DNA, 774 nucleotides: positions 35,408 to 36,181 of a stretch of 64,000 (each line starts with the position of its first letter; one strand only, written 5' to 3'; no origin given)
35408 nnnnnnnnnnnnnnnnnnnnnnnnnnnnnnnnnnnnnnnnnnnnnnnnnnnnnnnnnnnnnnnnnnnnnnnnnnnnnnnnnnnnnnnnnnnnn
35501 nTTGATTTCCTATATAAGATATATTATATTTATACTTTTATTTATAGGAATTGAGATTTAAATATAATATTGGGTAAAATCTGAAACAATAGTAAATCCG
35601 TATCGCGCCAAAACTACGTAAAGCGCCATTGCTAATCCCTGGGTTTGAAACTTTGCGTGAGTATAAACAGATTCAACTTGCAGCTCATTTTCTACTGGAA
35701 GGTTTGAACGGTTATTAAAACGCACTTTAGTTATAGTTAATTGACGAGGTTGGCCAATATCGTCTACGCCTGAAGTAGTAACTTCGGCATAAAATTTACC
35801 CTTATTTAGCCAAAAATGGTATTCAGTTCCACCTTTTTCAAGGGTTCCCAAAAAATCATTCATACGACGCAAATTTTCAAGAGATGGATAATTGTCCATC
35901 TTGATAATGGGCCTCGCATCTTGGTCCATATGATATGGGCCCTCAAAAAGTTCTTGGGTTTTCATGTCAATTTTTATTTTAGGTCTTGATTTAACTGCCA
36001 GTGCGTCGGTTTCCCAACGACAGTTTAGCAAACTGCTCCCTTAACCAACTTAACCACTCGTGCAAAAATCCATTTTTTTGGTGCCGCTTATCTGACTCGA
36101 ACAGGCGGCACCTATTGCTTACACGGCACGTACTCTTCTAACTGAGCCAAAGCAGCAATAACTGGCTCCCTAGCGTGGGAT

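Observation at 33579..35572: IS607-family TnpA+TnpB insertion sequence splitting a phage paralog gene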

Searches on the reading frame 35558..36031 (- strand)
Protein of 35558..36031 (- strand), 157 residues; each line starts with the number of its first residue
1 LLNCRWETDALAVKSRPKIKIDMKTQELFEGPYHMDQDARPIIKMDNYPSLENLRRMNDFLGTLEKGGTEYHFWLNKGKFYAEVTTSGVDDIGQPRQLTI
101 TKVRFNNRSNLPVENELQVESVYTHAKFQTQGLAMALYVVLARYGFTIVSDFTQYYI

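Call 3: search_protein_families(library=pfam, proteins=[window:35558-36031:-], max_evalue=0.01)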
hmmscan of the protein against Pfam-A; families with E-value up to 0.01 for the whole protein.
window:35558-36031:- (157 aa): 0 families

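Call 8: search_dna_similar(query=window:35558-35965:-, collection=phages, mode=protein, max_rows=30)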
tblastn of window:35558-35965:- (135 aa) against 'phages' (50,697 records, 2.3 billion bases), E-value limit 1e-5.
No match.

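Call 11: search_protein_families(library=phrogs, proteins=[window:35558-36031:-], max_evalue=0.001)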
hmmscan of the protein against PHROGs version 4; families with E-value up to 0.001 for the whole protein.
window:35558-36031:- (157 aa): 0 families

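Call 14: find_related_loci(query=window:35558-35965:-, collection=viral_contigs, flank=6000)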
Query window:35558-35965:- (135 aa) in viral_contigs; peptide patterns used: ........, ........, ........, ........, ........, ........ (x = any residue, [..] = any of these).
3 stretches matched a pattern; 1 encode a relative of the query (tblastn E <= 1e-3); 1 distinct loci.
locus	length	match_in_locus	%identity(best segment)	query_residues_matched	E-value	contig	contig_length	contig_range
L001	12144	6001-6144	35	56-109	2e-4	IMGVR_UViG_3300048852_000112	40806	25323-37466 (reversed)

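Call 17: find_homologous_proteins(query=window:35561-35965:-, max_evalue=0.001)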
Query window:35561-35965:- (135 aa): 25 proteins with E <= 0.001 among 28 candidates.
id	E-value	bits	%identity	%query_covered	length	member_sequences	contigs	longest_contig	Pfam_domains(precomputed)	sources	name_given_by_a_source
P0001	1.8e-85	301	99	100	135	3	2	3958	-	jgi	jgi:hypothetical protein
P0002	1.7e-65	237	77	99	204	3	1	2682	-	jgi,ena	jgi:hypothetical protein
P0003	4.9e-58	213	72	96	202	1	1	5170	-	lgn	-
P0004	2.4e-57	210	70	99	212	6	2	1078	-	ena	-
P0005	8.0e-56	205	68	99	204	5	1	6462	-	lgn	-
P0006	5.6e-52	193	66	99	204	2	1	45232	-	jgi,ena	-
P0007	2.0e-47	178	62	99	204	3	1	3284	-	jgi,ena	-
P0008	1.1e-45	173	58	99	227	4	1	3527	-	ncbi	-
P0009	1.9e-45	172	59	99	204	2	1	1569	-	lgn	-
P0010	4.5e-45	171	56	99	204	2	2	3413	-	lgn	-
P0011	6.0e-45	170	57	99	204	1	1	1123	-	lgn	-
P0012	2.2e-44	168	61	99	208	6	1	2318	-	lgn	-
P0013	1.2e-42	163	61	99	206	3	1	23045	-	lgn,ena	-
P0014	1.2e-41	159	56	99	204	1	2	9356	-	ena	-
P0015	1.7e-41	159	59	99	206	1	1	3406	-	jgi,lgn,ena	jgi:hypothetical protein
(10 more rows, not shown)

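Call 19: find_encoding_contigs(protein=P0001, flank=10000, max_places=6)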
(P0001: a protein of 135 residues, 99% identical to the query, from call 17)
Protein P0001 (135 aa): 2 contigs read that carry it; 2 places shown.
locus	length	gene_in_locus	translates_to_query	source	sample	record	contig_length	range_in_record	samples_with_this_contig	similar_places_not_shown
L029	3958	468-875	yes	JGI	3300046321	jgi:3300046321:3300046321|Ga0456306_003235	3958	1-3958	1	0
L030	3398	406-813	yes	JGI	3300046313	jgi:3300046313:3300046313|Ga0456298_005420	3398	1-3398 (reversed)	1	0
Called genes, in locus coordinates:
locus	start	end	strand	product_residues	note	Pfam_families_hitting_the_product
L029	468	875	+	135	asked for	-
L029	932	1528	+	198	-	PF00239:Resolvase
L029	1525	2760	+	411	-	PF12323:HTH_OrfB_IS605, PF01385:OrfB_IS605, PF07282:Cas12f1-like_TNB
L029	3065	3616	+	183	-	-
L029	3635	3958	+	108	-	?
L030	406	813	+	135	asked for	-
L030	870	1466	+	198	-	PF00239:Resolvase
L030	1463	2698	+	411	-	PF12323:HTH_OrfB_IS605, PF01385:OrfB_IS605, PF07282:Cas12f1-like_TNB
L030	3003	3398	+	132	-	?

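Call 20: find_encoding_contigs(protein=P0002, flank=10000, max_places=6)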
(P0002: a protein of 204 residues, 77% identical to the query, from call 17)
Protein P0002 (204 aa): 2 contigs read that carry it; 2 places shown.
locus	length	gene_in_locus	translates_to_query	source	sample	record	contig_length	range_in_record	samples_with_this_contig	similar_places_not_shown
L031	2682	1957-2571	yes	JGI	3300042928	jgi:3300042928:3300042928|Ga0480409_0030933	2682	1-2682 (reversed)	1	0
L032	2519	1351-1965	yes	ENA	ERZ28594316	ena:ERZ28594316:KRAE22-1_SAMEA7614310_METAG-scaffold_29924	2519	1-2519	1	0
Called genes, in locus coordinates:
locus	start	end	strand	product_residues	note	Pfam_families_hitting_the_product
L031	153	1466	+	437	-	PF13448:DUF4114 (faint), PF16130:DUF4842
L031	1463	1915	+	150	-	-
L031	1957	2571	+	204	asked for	-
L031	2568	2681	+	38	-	?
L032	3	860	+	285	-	?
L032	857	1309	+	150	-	-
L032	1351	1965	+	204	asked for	-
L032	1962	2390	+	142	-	-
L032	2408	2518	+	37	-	?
